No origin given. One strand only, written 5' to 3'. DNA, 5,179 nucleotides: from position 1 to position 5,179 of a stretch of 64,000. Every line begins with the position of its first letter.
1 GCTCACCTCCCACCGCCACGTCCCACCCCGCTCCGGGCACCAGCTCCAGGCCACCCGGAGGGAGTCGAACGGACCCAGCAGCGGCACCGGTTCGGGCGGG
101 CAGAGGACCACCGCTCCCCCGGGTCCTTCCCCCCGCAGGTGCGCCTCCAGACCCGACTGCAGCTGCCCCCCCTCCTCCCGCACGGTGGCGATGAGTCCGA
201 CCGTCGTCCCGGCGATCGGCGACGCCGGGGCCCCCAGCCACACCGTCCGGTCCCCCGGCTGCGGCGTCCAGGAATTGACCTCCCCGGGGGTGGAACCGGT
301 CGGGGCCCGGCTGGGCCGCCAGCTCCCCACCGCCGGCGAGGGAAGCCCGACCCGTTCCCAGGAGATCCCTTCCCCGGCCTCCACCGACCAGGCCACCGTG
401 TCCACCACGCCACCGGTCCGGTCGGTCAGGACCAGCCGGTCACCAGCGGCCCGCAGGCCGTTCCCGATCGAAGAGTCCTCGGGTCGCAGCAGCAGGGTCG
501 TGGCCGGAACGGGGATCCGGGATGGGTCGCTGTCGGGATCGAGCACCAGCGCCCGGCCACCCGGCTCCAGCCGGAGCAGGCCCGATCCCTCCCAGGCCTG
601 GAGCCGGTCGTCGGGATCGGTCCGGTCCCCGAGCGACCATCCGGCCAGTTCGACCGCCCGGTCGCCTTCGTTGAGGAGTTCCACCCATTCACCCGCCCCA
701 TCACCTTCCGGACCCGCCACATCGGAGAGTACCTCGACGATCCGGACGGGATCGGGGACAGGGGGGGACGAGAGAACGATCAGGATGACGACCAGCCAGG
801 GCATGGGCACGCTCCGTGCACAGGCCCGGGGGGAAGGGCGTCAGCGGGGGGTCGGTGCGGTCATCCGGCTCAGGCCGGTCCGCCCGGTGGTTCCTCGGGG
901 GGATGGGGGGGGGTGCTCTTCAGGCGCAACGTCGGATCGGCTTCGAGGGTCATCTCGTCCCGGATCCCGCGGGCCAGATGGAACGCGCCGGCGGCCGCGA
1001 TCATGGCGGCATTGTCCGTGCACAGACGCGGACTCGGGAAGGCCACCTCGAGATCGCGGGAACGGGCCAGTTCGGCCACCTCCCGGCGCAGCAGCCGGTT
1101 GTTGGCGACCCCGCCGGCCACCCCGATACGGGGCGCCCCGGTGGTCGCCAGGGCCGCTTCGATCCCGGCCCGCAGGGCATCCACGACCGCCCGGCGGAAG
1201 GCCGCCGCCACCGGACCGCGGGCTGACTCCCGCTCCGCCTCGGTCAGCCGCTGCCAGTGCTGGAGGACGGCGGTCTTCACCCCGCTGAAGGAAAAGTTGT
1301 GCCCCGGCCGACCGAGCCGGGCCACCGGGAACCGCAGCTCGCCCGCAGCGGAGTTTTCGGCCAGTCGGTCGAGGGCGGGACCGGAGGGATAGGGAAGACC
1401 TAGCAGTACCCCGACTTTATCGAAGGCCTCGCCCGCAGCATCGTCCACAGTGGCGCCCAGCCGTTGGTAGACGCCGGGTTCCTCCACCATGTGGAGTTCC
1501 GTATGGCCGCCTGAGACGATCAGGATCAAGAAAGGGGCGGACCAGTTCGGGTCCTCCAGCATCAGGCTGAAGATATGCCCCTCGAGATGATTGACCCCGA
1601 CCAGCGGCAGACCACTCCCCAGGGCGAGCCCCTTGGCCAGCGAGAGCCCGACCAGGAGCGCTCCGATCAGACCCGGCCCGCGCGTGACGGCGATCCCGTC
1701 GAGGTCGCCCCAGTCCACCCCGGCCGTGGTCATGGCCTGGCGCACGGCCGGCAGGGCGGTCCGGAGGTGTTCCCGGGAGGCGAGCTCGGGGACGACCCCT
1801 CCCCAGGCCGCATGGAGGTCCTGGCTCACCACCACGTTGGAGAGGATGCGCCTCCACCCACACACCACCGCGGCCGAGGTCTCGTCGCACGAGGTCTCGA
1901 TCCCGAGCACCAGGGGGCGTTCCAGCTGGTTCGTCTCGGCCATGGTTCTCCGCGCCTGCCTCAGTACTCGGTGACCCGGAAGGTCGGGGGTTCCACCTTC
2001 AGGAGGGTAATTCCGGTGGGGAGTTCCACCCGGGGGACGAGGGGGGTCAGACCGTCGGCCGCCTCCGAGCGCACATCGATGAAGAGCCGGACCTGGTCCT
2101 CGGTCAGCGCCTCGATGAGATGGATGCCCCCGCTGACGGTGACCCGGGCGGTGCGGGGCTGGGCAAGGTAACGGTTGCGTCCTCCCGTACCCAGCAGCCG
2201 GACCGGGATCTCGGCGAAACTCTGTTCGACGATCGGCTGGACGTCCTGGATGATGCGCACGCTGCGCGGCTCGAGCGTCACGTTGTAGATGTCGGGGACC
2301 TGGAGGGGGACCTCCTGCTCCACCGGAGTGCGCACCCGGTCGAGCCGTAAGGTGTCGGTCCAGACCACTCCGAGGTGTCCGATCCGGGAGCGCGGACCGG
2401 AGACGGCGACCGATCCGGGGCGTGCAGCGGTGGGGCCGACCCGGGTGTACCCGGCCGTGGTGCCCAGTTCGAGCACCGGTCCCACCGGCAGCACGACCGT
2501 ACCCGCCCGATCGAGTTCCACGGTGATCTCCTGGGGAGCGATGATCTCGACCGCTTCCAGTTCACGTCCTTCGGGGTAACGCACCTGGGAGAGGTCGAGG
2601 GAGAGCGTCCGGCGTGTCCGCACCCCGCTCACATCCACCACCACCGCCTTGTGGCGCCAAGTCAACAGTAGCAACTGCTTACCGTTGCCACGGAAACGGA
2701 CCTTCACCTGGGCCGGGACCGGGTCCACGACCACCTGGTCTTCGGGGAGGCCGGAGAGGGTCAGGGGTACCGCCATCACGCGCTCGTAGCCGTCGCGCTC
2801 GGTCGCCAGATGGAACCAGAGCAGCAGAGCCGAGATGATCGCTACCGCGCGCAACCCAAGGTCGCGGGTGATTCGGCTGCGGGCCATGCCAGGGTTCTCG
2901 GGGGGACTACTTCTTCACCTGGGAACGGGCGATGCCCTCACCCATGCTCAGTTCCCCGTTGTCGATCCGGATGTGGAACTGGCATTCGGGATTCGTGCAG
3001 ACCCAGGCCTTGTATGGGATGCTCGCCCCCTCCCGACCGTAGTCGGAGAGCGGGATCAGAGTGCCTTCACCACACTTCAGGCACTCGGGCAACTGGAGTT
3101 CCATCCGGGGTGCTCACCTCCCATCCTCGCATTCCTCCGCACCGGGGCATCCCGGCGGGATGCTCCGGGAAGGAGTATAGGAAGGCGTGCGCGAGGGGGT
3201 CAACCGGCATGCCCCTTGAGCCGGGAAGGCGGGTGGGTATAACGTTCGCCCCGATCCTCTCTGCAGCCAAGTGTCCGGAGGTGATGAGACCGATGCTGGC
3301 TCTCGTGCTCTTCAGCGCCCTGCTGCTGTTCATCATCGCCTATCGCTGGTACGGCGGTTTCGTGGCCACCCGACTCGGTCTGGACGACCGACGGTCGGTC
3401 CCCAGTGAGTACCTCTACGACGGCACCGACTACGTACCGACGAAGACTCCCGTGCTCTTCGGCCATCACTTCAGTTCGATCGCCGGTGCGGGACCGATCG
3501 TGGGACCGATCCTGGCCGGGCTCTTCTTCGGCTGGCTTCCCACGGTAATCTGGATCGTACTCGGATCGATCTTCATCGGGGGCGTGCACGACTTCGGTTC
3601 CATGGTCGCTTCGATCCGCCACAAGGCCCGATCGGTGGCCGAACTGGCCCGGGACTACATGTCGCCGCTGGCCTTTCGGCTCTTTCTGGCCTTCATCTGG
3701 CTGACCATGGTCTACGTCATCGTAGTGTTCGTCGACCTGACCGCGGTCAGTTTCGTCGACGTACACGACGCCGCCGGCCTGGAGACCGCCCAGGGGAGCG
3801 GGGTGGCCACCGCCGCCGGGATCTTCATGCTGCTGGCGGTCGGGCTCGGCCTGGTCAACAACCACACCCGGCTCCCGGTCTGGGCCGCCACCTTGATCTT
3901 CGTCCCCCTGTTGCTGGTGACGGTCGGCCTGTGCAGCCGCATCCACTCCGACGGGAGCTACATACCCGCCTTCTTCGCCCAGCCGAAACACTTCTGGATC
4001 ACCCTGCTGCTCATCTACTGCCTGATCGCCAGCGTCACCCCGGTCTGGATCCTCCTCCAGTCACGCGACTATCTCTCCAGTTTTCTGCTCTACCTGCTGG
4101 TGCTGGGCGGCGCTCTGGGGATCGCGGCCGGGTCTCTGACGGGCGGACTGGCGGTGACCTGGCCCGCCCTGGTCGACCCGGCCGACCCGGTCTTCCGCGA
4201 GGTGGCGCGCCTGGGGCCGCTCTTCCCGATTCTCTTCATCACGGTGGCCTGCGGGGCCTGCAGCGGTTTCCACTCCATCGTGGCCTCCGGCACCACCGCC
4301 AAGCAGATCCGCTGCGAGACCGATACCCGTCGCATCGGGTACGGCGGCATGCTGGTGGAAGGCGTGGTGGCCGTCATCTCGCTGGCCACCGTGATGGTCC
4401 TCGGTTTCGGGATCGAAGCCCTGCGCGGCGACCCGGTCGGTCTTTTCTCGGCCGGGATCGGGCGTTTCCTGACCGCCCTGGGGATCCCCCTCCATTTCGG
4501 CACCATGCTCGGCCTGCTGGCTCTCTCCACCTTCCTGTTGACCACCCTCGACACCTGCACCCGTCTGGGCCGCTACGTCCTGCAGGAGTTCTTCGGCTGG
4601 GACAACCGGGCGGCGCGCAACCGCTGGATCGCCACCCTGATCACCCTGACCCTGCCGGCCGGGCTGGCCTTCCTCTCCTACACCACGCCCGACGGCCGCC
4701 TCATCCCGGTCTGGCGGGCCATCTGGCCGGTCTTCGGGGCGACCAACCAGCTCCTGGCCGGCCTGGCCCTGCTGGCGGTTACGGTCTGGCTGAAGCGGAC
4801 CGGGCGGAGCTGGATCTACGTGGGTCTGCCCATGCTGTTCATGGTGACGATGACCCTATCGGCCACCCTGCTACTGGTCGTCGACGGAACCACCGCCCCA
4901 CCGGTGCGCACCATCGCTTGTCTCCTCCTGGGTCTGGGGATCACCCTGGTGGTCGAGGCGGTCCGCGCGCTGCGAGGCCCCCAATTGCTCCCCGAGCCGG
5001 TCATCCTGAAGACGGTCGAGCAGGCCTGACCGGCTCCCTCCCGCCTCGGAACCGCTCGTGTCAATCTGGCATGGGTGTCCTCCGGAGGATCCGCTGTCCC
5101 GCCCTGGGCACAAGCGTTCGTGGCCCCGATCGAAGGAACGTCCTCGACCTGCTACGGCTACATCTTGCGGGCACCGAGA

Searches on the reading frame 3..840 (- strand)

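Call 9: search_protein_families(library=pfam, proteins=[window:3-840:-], max_evalue=0.001)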
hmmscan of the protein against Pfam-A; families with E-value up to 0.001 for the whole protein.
window:3-840:- (279 aa): 1 family
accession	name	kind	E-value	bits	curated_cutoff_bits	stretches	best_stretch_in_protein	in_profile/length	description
PF00932.25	LTD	-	5.4e-12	46.5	34.3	1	30-151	6-107/109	Lamin Tail Domain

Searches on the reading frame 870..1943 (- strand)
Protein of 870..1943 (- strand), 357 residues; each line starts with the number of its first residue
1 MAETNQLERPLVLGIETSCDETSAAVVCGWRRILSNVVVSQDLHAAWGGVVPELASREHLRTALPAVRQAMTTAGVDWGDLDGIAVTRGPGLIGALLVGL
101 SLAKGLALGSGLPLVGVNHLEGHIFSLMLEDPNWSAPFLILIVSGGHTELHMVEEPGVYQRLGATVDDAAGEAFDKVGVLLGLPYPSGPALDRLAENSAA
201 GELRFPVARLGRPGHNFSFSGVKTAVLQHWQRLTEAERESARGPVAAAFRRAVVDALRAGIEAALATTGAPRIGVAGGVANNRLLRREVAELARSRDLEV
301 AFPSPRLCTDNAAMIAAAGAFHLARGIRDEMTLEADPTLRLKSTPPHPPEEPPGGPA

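Call 9: search_protein_families(library=pfam, proteins=[window:870-1943:-], max_evalue=0.001)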
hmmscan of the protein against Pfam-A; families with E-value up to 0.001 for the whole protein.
window:870-1943:- (357 aa): 2 families
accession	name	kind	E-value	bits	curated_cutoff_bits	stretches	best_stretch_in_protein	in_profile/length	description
PF00814.31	TsaD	-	1.7e-86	290.7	24.8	1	33-316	2-263/264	tRNA N6-adenosine threonylcarbamoyltransferase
PF22521.2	HypF_C_2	-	1e-07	32.4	27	1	196-307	116-230/241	Carbamoyltransferase, Kae1-like Domain, second subdomain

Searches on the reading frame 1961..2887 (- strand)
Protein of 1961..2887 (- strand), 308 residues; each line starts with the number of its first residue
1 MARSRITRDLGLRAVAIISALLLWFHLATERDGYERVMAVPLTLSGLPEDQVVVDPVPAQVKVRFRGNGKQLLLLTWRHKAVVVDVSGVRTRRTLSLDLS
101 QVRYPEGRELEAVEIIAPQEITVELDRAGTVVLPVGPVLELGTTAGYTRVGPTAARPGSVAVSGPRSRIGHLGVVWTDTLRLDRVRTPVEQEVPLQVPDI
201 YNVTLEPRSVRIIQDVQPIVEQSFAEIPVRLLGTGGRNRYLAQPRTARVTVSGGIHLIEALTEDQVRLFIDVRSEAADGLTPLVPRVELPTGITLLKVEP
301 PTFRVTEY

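Call 9: search_protein_families(library=pfam, proteins=[window:1961-2887:-], max_evalue=0.001)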
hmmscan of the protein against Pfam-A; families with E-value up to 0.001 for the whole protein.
window:1961-2887:- (308 aa): 1 family
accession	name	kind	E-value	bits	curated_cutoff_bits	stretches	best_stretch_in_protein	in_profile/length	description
PF07949.17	YbbR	-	8.4e-09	36.1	22.3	0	40-124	1-80/81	YbbR-like protein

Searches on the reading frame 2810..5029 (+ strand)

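Call 9: search_protein_families(library=pfam, proteins=[window:2810-5029:+], max_evalue=0.001)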
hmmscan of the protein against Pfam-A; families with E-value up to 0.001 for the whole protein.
window:2810-5029:+ (739 aa): 1 family
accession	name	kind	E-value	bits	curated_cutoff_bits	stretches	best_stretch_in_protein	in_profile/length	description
PF02554.20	CstA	-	1.1e-134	450.6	27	2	165-531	4-354/560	Carbon starvation protein CstA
